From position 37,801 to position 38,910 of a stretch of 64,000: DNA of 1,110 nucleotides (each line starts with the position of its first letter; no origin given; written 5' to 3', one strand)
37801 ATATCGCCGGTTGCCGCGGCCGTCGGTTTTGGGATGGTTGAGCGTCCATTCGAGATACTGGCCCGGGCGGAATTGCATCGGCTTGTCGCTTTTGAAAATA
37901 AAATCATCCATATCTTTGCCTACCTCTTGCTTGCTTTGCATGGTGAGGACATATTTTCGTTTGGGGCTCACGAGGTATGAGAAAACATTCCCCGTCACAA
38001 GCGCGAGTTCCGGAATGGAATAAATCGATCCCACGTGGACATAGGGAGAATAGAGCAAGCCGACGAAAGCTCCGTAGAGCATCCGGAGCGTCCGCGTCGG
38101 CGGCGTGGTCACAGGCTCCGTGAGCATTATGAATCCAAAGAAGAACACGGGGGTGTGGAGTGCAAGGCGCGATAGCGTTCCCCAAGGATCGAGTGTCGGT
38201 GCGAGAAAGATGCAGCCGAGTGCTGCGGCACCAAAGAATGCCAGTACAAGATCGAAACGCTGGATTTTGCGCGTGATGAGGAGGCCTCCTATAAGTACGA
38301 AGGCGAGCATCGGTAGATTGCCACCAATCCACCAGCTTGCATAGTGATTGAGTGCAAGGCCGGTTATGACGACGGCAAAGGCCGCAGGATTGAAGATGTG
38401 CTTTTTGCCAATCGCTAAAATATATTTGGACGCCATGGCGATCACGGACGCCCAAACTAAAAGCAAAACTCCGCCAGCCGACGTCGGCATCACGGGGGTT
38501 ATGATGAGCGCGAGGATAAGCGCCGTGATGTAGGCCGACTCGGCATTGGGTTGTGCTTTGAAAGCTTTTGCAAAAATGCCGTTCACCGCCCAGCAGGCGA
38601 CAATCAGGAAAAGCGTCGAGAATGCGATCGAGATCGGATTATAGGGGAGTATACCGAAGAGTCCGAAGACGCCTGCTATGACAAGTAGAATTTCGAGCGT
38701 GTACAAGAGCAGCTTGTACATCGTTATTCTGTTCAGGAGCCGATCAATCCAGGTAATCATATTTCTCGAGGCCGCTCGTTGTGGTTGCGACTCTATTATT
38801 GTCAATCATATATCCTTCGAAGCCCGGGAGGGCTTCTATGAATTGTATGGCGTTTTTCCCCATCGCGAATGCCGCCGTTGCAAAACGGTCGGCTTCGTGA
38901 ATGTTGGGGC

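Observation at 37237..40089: Three-gene membrane flavoprotein module: FMN-binding protein, ApbE flavin transferase, and NqrB/RnfD-like domain fused to an FNR-like reductase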

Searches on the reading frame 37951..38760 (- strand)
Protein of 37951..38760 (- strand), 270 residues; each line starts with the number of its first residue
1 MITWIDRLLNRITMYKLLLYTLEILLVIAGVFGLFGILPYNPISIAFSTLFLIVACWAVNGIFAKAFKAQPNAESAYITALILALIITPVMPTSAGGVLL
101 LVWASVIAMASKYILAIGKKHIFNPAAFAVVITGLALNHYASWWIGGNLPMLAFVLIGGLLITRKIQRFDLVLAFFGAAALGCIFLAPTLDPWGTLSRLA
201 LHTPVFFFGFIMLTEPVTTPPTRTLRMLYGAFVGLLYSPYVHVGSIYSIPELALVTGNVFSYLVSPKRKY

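Call 13: search_solved_structures(query=window:37951-38760:-, max_evalue=10, show_alignments=3)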
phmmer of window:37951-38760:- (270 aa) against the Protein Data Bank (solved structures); distinct sequences matched with E-value up to 10: 0.
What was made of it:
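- Tried and rejected: phmmer of the membrane domain alone against PDB found nothing (call 13).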

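Call 17: search_solved_structures(query=A1, max_evalue=10, show_alignments=3)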
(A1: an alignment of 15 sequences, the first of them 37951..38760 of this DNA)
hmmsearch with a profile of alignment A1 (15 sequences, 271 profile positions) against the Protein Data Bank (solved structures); distinct sequences matched with E-value up to 10: 2.
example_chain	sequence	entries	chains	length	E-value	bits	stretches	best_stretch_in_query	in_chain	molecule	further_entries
8ahx_D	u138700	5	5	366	0.0026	20.6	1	155-239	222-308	Ion-translocating oxidoreductase complex subunit D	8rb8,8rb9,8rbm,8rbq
5aoh_A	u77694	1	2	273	2.2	11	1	53-94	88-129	Spore coat protein CotH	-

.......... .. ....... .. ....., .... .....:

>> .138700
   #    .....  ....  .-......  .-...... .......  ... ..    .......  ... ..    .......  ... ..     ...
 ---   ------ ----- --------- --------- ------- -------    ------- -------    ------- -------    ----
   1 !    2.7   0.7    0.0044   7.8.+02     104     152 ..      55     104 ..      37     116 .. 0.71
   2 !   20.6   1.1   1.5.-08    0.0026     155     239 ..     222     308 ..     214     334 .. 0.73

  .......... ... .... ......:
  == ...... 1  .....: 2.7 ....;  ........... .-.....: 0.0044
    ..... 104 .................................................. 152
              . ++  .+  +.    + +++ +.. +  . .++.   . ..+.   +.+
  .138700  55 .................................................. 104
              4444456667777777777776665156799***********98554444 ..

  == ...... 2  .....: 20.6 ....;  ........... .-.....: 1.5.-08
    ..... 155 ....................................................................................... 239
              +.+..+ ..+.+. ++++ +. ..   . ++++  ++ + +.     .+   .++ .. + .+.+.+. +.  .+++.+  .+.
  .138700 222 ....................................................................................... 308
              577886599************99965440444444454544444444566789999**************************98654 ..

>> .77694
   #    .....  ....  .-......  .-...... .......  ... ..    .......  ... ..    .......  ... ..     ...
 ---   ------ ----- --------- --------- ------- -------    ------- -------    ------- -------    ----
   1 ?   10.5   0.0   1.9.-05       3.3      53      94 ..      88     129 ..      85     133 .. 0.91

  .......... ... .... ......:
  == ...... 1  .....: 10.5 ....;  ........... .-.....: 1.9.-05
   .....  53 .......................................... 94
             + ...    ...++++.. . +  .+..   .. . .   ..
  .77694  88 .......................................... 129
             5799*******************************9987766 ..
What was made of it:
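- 37951..38760 (-): RnfD/NqrB-like polytopic membrane domain of the fusion protein (aa 1-270 of the 507-aa form). Conserved ES........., K112, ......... (38380..38400), SWW loop (38317..38349) and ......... (38101..38121). The flavinylated loop of RnfD/NqrB is deleted. Family profile against PDB RnfD 8ahx_D, E 0.0026 (call 17).
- A family profile hits RnfD at E 0.0026 (call 17).
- Tried and rejected: A first local HMM alignment paired the family's WW with the PWW of RnfD (call 17, domain 1).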

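Call 18: search_protein_representatives(protein=window:37951-38760:-)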
Query: 270 residues. Proteins with E-value up to 0.001 (for the whole library): 1649; up to 1e-10: 809; up to 1e-30: 356. The best 150 are listed.
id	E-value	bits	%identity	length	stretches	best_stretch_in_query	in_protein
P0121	4.6e-74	265.8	53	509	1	1-268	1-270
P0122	5.9e-74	265.5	55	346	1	3-269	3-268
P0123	1.2e-68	248.1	51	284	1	1-267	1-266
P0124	9.2e-67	241.9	50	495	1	1-268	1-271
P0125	8.4e-65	235.5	49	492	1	1-269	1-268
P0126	9.0e-65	235.4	48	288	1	4-269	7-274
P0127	9.0e-65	235.4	48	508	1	3-269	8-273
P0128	2.3e-63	230.8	54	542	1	4-270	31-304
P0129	7.8e-63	229.0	49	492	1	14-269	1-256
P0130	1.4e-62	228.2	47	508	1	4-269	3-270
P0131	2.0e-62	227.7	48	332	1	1-269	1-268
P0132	2.1e-62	227.6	50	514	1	4-267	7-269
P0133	1.4e-61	224.9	46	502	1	2-270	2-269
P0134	3.5e-61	223.6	49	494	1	14-269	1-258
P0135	1.3e-60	221.7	46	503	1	1-270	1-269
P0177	5.0e-50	187.0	44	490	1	3-263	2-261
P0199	1.4e-47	179.0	39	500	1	5-268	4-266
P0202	2.5e-47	178.2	41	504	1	2-269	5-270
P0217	5.8e-46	173.7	41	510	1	6-267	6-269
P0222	1.2e-45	172.7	42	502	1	5-266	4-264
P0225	2.1e-45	171.9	38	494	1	1-270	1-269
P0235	1.6e-44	169.0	42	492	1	4-269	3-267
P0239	5.2e-44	167.3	40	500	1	7-269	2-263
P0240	5.2e-44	167.3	41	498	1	5-270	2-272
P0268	3.7e-42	161.2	41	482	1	14-267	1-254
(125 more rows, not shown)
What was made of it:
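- Large family: 1,649 clusters at 50% identity with E <= 1e-3, mostly about 500 aa (call 18).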

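Call 22: find_related_loci(query=A1, collection=genome_contigs, flank=7000)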
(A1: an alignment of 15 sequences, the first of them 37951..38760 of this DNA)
Query A1 (270 aa) in genome_contigs; peptide patterns used: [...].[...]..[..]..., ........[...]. (x = any residue, [..] = any of these).
596 stretches matched a pattern; 585 encode a relative of the query (tblastn E <= 1e-3); the best 80 are kept; 80 distinct loci.
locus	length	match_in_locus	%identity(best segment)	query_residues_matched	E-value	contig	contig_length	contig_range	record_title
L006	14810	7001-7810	71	1-270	3e-122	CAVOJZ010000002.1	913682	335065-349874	MAG: uncultured bacterium isolate MFD00082.bin.1.43 genome assembly, contig: contig_7304, whole genome shotgun sequence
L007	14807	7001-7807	70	1-270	5e-119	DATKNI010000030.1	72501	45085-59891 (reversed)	MAG TPA_asm: Candidatus Paceibacterota bacterium isolate SMAG_U14733 k141_2985843, whole genome shotgun sequence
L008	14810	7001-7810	67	1-270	6e-119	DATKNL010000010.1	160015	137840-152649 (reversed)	MAG TPA_asm: Candidatus Paceibacterota bacterium isolate SMAG_U14736 k141_1829652, whole genome shotgun sequence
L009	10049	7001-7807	66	1-269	3e-115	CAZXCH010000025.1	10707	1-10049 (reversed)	MAG TPA_asm: uncultured Candidatus Saccharibacteria bacterium isolate binchicken_co241_385 genome assembly, contig: NODE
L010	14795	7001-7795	64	5-269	7e-112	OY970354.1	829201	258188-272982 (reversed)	MAG: uncultured bacterium isolate MFD04540.bin.2.12 genome assembly, chromosome: 1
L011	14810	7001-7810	63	1-270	1e-111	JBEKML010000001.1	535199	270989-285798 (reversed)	MAG: Minisyncoccia bacterium isolate SPRUCE 393 SPRUCE_393_1, whole genome shotgun sequence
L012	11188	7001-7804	64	2-269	7e-111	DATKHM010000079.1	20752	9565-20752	MAG TPA_asm: Candidatus Paceibacterota bacterium isolate SMAG_U14577 k141_289546, whole genome shotgun sequence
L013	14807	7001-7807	64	1-269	4e-110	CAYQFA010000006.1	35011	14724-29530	MAG TPA_asm: uncultured Candidatus Saccharibacteria bacterium isolate binchicken_co3_503 genome assembly, contig: NODE_3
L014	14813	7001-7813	64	1-269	2e-107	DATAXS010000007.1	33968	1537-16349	MAG TPA_asm: Candidatus Paceibacterota bacterium isolate SMAG_U5659 k141_335379, whole genome shotgun sequence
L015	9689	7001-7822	62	1-270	2e-106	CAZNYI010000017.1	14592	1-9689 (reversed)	MAG TPA_asm: uncultured Candidatus Saccharibacteria bacterium isolate binchicken_co54_413 genome assembly, contig: NODE_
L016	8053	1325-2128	63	2-269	6e-106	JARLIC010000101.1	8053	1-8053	MAG: Candidatus Paceibacterota bacterium isolate MAG_CO256 MetaCoAG_Bin_256_Oxic_k141_1392018, whole genome shotgun sequ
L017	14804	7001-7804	63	2-269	1e-105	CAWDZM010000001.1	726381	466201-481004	MAG: uncultured bacterium isolate MFD01223.bin.1.73 genome assembly, contig: contig_20113, whole genome shotgun sequence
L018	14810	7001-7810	63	1-270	2e-105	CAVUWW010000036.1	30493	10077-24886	MAG: uncultured bacterium isolate MFD01112.bin.2.16 genome assembly, contig: contig_69345, whole genome shotgun sequence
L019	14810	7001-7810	60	1-270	2e-105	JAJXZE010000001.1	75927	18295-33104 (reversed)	MAG: bacterium isolate BP7.bin39 NODE_389_length_75927_cov_2.089380, whole genome shotgun sequence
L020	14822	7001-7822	63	1-270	1e-104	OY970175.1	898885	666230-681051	MAG: uncultured bacterium isolate MFD03726.bin.c.4 genome assembly, chromosome: 1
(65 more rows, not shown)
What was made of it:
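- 585 matching stretches in species-representative genomes (call 22).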

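Call 48: predict_structure(alignment_id=A1)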
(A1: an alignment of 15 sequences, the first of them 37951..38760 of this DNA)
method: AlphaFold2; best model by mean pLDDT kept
length: 270 residues; sequences in the alignment: 15
mean_pLDDT: 78.3   pTM: 0.77
mean pLDDT of the five models: 78.3, 75.3, 74.3, 73.7, 69.8
residues with pLDDT >= 90: 33; 70-90: 169; 50-70: 63; < 50: 5
segments of 3 or more residues with pLDDT < 50: 268-270
pLDDT, mean of each block of 10 residues (from residue 1): 80 85 90 87 92 94 87 84 85 88 88 70 67 62 65 85 84 87 83 81 75 64 81 77 55 65 54
secondary structure, 60 per line:
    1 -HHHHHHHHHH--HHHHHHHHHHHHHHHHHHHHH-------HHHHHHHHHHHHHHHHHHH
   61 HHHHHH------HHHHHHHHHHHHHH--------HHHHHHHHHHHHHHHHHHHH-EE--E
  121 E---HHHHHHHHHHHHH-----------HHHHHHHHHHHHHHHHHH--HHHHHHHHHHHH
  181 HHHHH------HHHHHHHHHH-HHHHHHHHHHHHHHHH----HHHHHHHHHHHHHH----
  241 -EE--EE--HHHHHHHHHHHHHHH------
elements in order: H2-11 H14-34 H42-66 H73-86 H95-114 H125-137 H149-166 H169-185 H192-201 H203-218 H223-236 H250-264

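Call 50: fold_search(model_id=the predicted structure, library=pdb)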
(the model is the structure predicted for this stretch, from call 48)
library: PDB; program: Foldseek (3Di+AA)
matches with E <= 10: 213; with E <= 0.001: 12
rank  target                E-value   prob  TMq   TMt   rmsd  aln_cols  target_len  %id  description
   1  7zc6_D                1.4e-04  1.00  0.67  0.61   5.5       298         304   17  Na+ - translocating ferredoxin: NAD+ reductase (Rnf) of C. tetanomorphum (released 2022-09-28)
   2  7xk3_B                1.4e-04  1.00  0.54  0.39   6.2       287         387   17  Cryo-EM structure of Na+-pumping NADH-ubiquinone oxidoreductase from Vibrio cholerae, state 1 (released 2022-07-20)
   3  8ahx_D                1.5e-04  1.00  0.65  0.52   7.2       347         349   16  Cryo-EM structure of the nitrogen-fixation associated NADH:ferredoxin oxidoreductase RNF from Azotobacter vinelandii (released 2023-11-01)
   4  8a1x_B                1.9e-04  1.00  0.51  0.37   6.7       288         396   17  Sodium pumping NADH-quinone oxidoreductase with inhibitor DQA (released 2023-06-14)
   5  8a1v_B                2.0e-04  1.00  0.51  0.37   6.9       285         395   18  Sodium pumping NADH-quinone oxidoreductase with substrate Q2 (released 2023-06-14)
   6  8rbq_D                2.2e-04  1.00  0.68  0.61   6.5       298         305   18  Cryo-EM structure of the NADH:ferredoxin oxidoreductase RNF from Azotobacter vinelandii, dithionite reduced (released 2024-06-26)
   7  8ad0_B                3.2e-04  1.00  0.55  0.40   5.8       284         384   18  X-ray structure of Na+-NQR from Vibrio cholerae in different conformation at 3.1 A (released 2023-07-12)
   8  9uuu_B                3.4e-04  1.00  0.58  0.43   5.3       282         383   16  Cryo-EM structure of Na+-translocating NADH-ubiquinone oxidoreductase from Vibrio cholerae reduced by NADH (released 2025-06-25)
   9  9lrr_B                4.7e-04  1.00  0.53  0.37   6.5       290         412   17  Cryo-EM structure of Na+-translocating NADH-ubiquinone oxidoreductase NqrB-G141A mutant from Vibrio cholerae with boun (released 2025-04-23)
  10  9eri_D                7.0e-04  1.00  0.69  0.60   5.1       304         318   16  Cryo-EM structure of sodium pumping Rnf complex from Acetobacterium woodii bound to NADH (released 2025-03-05)
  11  8evu_B                7.0e-04  1.00  0.53  0.37   6.4       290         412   18  Cryo EM structure of Vibrio cholerae NQR (released 2022-11-16)
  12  7xk6_B                7.6e-04  1.00  0.53  0.37   6.6       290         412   17  Cryo-EM structure of Na+-pumping NADH-ubiquinone oxidoreductase from Vibrio cholerae, with aurachin D-42 (released 2022-07-20)
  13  9ud3_B                2.2e-03  1.00  0.50  0.37   6.2       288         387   18  Cryo-EM structure of Na+-translocating NADH-ubiquinone oxidoreductase NqrB-T236Y mutant from Vibrio cholerae (released 2025-06-25)
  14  4ezc_A                5.1e-01  0.84  0.46  0.39   9.1       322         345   13  Crystal Structure of the UT-B Urea Transporter from Bos Taurus (released 2012-06-27)
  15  8gw8_R                9.7e-01  0.09  0.17  0.19  18.2       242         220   15  the human PTH1 receptor bound to an intracellular biased agonist (released 2023-06-14)
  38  7n7p_A                2.3e+00  0.06  0.15  0.14  18.7       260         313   15  Cryo-EM structure of human TMEM120A (released 2021-09-01)
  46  7m3f_B                2.6e+00  0.07  0.16  0.08  16.0       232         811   12  Asymmetric Activation of the Calcium Sensing Receptor Homodimer (released 2021-06-30)
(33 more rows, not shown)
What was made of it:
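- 37951..38760 (-): AF2 model pLDDT 78 (call 48); Foldseek top 13 PDB hits are all RnfD (TM 0.65-0.69) or NqrB (call 50).
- On Bona fide Rnf or Na+-NQR complex: Foldseek top 13 hits are RnfD or NqrB, probability 1.00, TM 0.50-0.69 (call 50).
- RnfD/NqrB fold: the top 13 PDB matches of the membrane-domain model are all RnfD or NqrB; the next hits are urea/ammonium channels at E > 0.5 (call 50). The membrane domain has the RnfD/NqrB fold, which is also the fold of urea and ammonium channels (call 50).
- Tried and rejected: A family profile (call 17) and a structure model (calls 48, 50) were needed.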

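Call 53: list_cluster_members(proteins=[P0235, P0177, P0202, P0239, P0268, P0199, P0217, P0222, P0225, P0240])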
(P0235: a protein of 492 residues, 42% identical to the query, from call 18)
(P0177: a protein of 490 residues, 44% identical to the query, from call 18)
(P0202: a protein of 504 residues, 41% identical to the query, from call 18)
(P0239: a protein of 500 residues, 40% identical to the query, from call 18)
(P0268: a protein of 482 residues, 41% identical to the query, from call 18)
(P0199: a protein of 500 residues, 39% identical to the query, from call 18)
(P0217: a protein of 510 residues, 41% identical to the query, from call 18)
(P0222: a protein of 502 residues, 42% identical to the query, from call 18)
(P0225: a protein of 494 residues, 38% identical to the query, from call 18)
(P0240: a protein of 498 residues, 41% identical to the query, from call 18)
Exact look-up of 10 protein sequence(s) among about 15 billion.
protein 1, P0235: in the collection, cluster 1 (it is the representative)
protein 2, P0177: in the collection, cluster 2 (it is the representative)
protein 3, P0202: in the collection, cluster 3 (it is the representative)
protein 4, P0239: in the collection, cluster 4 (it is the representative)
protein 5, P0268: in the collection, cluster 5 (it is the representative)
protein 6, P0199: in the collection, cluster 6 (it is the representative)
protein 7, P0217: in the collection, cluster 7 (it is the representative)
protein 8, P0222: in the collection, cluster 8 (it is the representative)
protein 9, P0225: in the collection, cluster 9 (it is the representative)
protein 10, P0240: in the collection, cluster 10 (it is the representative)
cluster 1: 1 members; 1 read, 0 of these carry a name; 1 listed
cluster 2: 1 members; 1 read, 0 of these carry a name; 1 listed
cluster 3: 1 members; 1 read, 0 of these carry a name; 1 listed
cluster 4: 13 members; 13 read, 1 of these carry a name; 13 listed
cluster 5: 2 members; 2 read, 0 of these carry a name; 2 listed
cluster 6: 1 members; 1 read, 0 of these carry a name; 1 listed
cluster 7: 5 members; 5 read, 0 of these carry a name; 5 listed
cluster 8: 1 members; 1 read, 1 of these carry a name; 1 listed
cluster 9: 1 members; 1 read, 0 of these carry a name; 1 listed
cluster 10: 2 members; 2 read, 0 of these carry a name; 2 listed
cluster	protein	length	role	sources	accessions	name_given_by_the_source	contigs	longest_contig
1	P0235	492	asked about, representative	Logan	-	-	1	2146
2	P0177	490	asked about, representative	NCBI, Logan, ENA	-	-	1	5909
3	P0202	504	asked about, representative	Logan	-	-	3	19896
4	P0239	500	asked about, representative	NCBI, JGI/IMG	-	-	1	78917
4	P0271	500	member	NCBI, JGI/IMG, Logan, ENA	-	ferredoxin-NADP reductase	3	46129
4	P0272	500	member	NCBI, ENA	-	-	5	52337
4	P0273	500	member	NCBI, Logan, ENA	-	-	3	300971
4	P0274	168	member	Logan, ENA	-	-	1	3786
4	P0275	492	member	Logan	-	-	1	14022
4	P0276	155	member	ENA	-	-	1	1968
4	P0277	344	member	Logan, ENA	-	-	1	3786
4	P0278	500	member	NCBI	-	-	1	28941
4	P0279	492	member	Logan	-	-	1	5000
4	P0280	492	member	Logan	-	-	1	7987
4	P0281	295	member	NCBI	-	-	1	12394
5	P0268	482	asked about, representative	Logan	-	-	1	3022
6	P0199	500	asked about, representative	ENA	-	-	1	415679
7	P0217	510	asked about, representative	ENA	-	-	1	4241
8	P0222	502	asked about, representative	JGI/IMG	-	glycine betaine catabolism B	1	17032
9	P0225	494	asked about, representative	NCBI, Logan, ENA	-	-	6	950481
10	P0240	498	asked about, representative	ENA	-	-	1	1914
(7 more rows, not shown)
